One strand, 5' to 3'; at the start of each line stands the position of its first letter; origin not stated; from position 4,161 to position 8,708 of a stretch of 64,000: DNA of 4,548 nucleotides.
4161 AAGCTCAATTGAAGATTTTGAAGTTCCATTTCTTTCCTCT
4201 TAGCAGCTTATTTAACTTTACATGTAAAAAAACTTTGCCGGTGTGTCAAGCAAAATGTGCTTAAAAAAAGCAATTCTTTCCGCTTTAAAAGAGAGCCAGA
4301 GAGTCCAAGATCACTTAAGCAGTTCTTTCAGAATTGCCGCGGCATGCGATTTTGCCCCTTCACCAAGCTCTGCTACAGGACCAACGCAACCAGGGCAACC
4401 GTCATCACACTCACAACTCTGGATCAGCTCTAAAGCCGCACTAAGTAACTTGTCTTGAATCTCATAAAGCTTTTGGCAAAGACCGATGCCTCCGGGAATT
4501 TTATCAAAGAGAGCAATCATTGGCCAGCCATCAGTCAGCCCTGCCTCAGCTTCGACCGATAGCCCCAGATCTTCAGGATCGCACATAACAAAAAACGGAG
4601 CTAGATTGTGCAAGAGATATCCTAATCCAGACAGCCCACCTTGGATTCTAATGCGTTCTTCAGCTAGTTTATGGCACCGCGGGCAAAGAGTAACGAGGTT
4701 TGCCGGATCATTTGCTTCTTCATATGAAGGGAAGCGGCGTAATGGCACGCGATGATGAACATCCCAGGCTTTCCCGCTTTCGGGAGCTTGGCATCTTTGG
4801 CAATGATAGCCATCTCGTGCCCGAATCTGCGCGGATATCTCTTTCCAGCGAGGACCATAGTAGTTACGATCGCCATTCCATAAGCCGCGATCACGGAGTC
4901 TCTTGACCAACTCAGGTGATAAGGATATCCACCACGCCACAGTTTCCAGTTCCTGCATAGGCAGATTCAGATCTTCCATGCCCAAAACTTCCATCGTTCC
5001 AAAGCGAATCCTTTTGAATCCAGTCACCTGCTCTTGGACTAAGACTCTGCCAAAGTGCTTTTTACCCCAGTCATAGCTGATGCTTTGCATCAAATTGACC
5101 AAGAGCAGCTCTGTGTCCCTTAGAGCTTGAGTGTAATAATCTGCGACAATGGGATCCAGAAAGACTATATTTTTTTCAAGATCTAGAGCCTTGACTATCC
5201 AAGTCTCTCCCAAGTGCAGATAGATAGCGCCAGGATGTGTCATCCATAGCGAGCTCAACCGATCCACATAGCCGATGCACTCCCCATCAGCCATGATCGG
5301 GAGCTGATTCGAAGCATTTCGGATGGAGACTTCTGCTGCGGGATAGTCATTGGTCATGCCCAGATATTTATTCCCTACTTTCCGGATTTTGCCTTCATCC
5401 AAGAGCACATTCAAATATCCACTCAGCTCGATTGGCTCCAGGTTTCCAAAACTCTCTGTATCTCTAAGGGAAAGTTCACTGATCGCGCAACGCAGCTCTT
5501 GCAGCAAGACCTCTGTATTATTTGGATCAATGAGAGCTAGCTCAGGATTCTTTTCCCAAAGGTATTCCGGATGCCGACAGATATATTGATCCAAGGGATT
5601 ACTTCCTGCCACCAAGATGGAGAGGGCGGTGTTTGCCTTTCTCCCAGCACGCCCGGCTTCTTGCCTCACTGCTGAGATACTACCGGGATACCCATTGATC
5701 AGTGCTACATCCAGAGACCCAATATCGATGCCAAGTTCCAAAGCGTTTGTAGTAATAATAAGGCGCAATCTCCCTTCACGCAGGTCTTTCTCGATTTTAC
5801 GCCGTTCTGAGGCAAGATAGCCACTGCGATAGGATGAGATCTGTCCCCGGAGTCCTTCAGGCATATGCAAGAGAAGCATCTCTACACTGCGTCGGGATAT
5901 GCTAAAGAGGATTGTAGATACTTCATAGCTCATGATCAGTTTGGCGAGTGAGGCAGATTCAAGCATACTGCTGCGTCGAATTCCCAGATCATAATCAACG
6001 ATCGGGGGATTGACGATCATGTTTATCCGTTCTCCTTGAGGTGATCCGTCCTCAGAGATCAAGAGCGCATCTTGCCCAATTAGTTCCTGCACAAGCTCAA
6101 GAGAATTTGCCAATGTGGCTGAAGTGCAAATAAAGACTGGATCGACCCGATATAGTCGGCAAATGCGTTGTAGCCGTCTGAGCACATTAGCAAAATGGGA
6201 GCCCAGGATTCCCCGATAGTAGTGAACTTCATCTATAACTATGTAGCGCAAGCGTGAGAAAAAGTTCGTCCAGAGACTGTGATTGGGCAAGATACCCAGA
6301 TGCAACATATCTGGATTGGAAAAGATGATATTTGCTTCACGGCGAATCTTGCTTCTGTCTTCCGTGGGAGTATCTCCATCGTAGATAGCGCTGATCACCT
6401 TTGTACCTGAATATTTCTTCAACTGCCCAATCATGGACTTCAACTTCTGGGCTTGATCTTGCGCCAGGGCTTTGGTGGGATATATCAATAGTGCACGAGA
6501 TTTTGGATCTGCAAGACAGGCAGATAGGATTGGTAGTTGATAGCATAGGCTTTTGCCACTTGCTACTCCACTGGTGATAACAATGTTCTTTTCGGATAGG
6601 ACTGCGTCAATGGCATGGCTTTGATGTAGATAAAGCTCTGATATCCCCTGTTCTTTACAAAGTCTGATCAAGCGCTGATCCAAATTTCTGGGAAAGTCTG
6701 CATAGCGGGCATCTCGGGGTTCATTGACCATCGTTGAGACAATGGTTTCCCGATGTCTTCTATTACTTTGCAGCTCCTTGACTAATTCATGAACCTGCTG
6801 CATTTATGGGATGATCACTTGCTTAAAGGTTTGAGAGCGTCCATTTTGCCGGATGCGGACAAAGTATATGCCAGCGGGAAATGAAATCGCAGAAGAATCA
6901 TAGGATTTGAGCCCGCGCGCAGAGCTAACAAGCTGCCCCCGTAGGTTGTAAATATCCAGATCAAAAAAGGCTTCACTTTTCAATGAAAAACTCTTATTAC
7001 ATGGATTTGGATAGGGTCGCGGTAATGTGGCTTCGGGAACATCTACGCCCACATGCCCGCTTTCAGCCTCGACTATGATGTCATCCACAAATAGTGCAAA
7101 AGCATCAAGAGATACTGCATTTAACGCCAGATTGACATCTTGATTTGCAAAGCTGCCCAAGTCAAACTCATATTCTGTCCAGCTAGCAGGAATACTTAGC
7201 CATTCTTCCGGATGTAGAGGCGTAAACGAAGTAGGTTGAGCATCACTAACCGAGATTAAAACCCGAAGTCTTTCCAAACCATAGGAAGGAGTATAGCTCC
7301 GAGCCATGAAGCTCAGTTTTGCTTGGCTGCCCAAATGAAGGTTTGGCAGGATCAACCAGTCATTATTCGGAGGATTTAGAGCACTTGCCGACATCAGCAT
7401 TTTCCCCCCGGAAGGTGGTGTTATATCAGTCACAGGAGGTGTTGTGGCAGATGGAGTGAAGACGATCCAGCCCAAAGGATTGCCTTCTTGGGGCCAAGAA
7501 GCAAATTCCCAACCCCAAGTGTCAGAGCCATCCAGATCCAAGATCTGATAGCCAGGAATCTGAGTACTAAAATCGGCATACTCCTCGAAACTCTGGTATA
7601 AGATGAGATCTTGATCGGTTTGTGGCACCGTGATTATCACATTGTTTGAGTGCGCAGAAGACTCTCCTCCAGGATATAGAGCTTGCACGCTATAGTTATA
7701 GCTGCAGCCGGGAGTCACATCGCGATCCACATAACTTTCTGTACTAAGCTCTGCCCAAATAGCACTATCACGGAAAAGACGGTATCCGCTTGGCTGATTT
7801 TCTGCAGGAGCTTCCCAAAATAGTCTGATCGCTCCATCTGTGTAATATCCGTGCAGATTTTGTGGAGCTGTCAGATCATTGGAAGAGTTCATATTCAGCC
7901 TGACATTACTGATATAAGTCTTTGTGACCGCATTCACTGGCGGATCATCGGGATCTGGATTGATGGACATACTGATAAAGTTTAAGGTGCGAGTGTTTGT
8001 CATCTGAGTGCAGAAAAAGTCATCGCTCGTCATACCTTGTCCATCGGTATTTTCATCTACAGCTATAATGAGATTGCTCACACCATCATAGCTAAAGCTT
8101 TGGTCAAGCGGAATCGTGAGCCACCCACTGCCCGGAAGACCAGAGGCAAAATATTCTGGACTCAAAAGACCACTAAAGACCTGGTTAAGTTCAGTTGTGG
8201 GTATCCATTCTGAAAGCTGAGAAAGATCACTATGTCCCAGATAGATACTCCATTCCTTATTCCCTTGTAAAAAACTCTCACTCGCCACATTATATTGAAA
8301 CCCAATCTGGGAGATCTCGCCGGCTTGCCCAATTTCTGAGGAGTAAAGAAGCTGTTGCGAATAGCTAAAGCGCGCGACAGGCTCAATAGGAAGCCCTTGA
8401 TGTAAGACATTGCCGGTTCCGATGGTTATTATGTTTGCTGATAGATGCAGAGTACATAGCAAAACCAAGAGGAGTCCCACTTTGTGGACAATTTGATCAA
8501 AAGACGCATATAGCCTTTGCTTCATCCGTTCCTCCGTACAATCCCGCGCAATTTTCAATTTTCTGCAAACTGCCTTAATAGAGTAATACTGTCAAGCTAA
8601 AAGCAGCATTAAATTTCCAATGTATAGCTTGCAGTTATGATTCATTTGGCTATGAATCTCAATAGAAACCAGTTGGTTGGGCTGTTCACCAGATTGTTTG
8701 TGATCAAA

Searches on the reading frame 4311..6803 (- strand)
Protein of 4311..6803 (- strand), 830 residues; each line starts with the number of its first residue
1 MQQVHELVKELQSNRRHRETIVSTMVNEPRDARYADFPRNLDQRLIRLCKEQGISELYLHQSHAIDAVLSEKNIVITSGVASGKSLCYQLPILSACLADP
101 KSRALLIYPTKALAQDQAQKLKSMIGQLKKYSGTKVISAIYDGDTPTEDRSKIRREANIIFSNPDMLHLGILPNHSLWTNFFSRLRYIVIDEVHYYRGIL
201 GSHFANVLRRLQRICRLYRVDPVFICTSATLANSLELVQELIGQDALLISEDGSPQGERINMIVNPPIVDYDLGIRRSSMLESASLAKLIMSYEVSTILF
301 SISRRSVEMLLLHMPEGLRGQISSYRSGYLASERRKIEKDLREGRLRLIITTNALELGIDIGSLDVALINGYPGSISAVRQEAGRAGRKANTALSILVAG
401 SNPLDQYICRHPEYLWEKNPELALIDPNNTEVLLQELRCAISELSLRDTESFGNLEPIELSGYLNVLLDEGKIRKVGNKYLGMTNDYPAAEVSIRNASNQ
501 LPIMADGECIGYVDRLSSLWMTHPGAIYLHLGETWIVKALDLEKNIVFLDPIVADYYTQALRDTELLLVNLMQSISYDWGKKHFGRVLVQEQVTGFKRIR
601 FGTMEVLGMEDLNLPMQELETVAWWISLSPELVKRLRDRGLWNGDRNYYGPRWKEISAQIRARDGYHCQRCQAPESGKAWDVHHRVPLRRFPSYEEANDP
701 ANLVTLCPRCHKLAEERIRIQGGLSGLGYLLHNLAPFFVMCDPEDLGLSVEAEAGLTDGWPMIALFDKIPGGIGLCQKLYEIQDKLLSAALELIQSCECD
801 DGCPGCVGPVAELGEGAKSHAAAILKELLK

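Call 8: search_protein_families(library=pfam, proteins=[window:4311-6803:-])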
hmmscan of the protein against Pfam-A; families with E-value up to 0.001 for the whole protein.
window:4311-6803:- (830 aa): 6 families
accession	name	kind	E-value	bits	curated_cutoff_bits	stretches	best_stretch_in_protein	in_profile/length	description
PF00270.35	DEAD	-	2.5e-31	109.1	26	1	60-236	3-165/167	DEAD/DEAH box helicase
PF09369.15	MZB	-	2.7e-20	73.3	24.2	1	728-807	2-80/80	MrfA Zn-binding domain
PF00271.37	Helicase_C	-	6.3e-15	55.8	23.5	1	291-389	12-109/110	Helicase conserved C-terminal domain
PF01844.29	HNH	-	4.8e-10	39.9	21.4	1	668-713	1-43/47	HNH endonuclease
PF04851.21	ResIII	-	1e-07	32.5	22.5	1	56-215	3-154/164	Type III restriction enzyme, res subunit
PF22982.3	WHD_HRQ1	-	0.00041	21.8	27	0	425-497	1-70/70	ATP-dependent helicase HRQ1, winged helix domain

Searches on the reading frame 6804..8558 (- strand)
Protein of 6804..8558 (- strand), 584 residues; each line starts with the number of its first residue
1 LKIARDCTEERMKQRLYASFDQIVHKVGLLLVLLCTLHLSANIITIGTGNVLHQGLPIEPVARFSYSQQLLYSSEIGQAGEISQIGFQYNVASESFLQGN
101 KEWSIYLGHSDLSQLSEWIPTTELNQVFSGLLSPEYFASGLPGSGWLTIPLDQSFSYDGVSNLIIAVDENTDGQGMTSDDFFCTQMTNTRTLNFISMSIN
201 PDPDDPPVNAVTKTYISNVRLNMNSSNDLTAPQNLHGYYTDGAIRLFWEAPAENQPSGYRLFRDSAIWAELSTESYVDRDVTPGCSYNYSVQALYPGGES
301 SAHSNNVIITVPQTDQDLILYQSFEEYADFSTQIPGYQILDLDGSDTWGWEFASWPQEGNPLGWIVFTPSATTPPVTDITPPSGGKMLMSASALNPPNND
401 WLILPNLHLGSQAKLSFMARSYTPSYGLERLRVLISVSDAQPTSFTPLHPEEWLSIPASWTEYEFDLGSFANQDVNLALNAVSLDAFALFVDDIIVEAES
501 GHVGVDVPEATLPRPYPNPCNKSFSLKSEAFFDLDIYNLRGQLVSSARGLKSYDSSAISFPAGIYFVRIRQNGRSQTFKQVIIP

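Call 8: search_protein_families(library=pfam, proteins=[window:6804-8558:-])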
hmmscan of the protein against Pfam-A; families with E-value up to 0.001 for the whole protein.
window:6804-8558:- (584 aa): 1 family
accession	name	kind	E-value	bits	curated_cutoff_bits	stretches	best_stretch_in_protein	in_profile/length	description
PF18962.6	Por_Secre_tail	-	5.3e-09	36.7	27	1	516-583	2-75/75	Secretion system C-terminal sorting domain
